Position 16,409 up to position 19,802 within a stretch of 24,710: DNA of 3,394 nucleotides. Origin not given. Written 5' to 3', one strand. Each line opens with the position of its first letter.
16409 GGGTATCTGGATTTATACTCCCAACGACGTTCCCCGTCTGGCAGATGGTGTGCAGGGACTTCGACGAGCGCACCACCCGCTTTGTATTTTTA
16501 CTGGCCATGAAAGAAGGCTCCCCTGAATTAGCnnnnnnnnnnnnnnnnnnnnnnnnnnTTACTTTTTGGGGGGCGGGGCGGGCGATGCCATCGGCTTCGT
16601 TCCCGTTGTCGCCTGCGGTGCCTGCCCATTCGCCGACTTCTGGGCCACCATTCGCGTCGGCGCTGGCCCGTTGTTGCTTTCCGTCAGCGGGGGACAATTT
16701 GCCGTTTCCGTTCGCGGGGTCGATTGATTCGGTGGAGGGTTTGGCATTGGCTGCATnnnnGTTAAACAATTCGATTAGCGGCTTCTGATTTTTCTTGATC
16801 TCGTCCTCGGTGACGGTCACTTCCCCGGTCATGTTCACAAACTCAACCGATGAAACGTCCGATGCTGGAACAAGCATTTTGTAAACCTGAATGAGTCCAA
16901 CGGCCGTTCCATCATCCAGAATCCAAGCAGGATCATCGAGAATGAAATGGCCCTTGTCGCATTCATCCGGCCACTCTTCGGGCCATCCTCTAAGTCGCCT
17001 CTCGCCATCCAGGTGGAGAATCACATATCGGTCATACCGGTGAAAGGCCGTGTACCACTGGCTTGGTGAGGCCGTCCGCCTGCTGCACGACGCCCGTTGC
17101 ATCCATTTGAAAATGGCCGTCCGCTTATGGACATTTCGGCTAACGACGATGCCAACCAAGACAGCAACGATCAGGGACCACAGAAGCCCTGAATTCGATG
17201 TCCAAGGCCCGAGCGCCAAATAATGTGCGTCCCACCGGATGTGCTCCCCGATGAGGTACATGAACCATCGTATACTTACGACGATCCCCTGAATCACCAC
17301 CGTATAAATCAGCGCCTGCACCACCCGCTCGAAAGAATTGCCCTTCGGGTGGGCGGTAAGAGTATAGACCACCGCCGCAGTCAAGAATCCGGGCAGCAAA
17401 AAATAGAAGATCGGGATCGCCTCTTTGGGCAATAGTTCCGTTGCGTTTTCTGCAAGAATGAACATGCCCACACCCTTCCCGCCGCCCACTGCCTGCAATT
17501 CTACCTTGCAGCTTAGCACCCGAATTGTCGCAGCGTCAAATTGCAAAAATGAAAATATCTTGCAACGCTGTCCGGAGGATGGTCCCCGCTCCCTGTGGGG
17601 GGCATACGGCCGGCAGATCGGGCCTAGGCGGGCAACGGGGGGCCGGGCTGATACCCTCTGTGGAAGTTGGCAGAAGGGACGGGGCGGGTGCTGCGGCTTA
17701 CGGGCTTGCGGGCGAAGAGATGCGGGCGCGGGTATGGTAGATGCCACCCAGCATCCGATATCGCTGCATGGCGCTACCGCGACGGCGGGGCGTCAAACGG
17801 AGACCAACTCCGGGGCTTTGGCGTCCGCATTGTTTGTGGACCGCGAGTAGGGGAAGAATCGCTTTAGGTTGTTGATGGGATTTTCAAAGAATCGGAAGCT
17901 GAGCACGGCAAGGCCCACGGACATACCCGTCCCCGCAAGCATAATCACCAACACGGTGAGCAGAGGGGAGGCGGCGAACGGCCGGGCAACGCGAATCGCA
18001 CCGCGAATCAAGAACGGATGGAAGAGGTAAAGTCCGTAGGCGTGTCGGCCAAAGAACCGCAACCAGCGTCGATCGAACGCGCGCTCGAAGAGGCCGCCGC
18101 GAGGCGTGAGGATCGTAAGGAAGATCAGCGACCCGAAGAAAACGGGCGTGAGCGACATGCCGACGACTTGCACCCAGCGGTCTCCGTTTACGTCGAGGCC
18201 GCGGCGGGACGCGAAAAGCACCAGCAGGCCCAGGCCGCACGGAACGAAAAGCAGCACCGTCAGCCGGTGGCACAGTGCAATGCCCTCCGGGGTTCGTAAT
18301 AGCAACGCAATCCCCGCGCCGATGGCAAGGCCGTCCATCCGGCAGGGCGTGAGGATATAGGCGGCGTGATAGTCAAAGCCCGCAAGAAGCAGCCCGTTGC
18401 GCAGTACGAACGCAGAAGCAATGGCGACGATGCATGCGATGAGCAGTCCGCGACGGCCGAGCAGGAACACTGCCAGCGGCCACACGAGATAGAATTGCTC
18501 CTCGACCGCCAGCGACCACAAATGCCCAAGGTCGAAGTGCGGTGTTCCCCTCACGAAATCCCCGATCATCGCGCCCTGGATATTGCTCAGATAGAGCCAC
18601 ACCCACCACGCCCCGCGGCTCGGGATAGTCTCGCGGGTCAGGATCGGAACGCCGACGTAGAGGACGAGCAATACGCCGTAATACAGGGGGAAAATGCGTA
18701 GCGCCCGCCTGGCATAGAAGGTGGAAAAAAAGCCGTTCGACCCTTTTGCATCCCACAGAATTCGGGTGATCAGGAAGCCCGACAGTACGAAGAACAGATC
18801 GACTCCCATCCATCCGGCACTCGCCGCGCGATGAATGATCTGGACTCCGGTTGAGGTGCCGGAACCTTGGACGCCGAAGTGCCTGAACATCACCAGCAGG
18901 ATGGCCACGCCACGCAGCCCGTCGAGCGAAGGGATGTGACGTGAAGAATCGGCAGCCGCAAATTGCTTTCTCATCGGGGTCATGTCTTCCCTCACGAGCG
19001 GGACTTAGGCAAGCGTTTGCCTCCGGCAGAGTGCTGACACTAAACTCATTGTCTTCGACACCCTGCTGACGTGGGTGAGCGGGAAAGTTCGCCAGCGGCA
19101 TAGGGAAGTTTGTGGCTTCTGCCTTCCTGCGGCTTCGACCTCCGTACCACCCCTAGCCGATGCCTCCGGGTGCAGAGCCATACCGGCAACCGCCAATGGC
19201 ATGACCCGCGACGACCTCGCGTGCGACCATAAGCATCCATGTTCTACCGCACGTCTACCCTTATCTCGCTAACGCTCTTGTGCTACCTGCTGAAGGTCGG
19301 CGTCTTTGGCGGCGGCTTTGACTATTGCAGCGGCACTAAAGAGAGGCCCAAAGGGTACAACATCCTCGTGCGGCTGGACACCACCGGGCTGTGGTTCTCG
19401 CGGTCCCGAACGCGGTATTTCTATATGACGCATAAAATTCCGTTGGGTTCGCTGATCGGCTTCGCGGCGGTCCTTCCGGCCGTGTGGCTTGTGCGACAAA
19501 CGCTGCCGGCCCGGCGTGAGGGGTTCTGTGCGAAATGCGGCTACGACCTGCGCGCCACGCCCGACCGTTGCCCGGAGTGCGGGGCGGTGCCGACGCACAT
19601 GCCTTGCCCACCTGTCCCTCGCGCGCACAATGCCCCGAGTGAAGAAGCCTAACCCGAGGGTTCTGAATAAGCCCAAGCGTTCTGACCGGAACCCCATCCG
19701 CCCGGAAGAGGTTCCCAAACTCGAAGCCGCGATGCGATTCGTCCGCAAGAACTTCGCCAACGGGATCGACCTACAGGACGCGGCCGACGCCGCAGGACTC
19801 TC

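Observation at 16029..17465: Candidate new system: DUF6338-like membrane protein followed by an array of three peptides ending in (K/R)PM(A/T/S)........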

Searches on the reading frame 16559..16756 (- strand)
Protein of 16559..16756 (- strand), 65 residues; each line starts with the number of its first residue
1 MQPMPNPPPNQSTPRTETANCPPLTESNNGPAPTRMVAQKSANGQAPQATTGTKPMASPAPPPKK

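Call 6: search_protein_families(library=pfam, proteins=[window:16559-16756:-], max_evalue=0.01)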
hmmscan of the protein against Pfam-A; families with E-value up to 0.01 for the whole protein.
window:16559-16756:- (65 aa): 0 families

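Call 14: find_homologous_proteins(query=A1, max_evalue=0.01)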
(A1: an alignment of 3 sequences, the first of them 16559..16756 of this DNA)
Query A1 (3 sequences) (65 aa, profile of the alignment): 2 proteins with E <= 0.01 among 275 candidates.
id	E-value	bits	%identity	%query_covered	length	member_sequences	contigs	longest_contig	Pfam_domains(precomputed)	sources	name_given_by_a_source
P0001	3.6e-31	126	42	74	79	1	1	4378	-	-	-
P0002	7.2e-20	89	93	22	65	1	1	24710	-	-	-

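Call 16: find_encoding_contigs(protein=P0001, flank=10000)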
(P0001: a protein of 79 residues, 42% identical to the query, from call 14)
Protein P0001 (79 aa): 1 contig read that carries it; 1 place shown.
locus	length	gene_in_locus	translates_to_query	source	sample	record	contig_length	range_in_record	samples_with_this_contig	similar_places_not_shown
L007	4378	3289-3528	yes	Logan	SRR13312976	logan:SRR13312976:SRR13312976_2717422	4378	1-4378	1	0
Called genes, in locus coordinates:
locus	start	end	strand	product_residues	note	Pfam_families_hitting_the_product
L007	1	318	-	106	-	?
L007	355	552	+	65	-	-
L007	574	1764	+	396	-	PF01757:Acyl_transf_3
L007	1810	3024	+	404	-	PF19865:DUF6338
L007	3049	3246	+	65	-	-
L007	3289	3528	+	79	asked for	-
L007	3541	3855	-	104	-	-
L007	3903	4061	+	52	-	-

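Call 20: search_protein_representatives(alignment_id=A1)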
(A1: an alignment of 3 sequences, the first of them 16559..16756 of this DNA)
Query: 3 sequences, 74 profile positions. Proteins with E-value up to 0.001 (for the whole library): 12; up to 1e-10: 3; up to 1e-30: 1. The best 12 are listed.
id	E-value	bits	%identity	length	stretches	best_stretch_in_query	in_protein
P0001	1.2e-31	125.5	-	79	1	1-74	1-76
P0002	2.3e-20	89.3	-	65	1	1-74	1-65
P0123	2.3e-12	63.7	-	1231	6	24-53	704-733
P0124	5.1e-10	56.2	-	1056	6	28-54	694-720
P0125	9.7e-10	55.3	-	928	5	25-52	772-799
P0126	1.0e-08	52.0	-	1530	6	10-62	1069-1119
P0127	1.8e-08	51.2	-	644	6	24-59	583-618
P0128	3.3e-08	50.4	-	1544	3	22-50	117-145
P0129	1.8e-07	48.0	-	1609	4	25-54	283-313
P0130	3.5e-05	40.7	-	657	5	4-53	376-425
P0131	5.1e-05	40.2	-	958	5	25-52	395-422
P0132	3.7e-04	37.4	-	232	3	23-50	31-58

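Call 53: search_protein_families(library=phrogs, proteins=[window:16559-16756:-], max_evalue=0.01)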
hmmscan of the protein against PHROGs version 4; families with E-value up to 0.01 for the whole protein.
window:16559-16756:- (65 aa): 0 families

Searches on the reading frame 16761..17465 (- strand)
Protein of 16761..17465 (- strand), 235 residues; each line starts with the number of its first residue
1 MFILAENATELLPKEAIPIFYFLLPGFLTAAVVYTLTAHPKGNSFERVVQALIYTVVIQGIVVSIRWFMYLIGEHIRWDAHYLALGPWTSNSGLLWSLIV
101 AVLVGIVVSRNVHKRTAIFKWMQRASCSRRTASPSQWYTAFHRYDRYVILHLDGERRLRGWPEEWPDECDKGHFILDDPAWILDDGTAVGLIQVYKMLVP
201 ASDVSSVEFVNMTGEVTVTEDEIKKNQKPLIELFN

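Call 58: search_dna_similar(query=window:16761-17465:-, collection=phages, mode=protein, max_rows=12)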
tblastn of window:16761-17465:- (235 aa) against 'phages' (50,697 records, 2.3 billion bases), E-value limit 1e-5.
No match.

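Call 59: search_dna_similar(query=window:16761-17465:-, collection=plasmids, mode=protein, max_rows=12)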
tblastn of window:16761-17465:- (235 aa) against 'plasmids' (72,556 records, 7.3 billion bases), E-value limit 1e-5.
Records with a match: 1; places in all: 1; records where one place covers at least 80% of the query: 1.
Best place of each record, by identity: <60% 1.
By first word of the organism name: Paludisphaera 1.
By predicted mobility (MOB-suite, as given by PLSDB): non-mobilizable 1.
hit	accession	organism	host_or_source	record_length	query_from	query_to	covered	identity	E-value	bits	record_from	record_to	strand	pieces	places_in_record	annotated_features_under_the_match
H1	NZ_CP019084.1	Paludisphaera borealis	-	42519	7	222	92%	40.3%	3e-54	194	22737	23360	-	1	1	DUF6338 family protein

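Call 60: get_annotated_region(hit=H1, flank=3000)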
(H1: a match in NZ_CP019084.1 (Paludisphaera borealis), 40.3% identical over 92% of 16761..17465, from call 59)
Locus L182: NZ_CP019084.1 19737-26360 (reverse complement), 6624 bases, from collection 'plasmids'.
description: Paludisphaera borealis strain PX4 plasmid PALBO2, complete sequence
organism: Paludisphaera borealis (NCBI taxid 1387353)
taxonomy: Bacteria; Planctomycetota; Planctomycetia; Isosphaerales; Isosphaeraceae; Paludisphaera; Paludisphaera borealis
host: -; source: -; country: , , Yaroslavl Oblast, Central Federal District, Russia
typing (MOB-suite, as given by PLSDB): non-mobilizable
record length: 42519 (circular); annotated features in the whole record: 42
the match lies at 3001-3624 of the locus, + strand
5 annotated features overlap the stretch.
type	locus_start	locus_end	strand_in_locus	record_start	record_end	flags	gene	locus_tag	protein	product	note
CDS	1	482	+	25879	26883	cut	-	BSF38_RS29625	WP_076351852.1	ATP-binding protein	-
CDS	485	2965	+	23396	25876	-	-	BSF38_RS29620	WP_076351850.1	S8 family peptidase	-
CDS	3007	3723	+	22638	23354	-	-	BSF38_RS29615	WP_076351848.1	DUF6338 family protein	-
CDS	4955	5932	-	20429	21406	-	-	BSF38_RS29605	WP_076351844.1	tyrosine-type recombinase/integrase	GO:0015074 - DNA integration [Evidence IEA]; GO:0006310 - DNA recombination [Evidence IEA]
CDS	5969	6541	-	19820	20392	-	-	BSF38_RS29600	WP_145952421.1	hypothetical protein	-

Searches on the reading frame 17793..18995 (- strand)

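Call 6: search_protein_families(library=pfam, proteins=[window:17793-18995:-], max_evalue=0.01)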
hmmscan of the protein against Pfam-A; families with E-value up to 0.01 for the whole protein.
window:17793-18995:- (400 aa): 1 family
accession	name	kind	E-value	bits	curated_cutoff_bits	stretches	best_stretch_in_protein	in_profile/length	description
PF01757.29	Acyl_transf_3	-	4.4e-30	105.3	31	1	22-363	2-321/326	Acyltransferase domain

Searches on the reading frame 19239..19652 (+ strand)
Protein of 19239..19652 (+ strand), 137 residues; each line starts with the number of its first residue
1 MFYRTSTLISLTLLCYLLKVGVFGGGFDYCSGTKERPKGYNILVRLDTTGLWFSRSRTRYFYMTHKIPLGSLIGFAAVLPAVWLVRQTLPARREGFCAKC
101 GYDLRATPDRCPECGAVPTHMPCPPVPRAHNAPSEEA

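Call 38: search_protein_families(library=pfam, proteins=[window:19239-19652:+], max_evalue=0.001)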
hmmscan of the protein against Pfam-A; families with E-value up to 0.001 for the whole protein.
window:19239-19652:+ (137 aa): 2 families
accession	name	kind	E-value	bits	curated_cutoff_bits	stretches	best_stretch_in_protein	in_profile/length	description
PF13248.11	Zn_ribbon_3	-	0.00053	19.8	27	0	92-104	14-26/26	zinc-ribbon domain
PF12773.13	DZR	-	0.00073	20.1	27.3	0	93-117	11-33/45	Double zinc ribbon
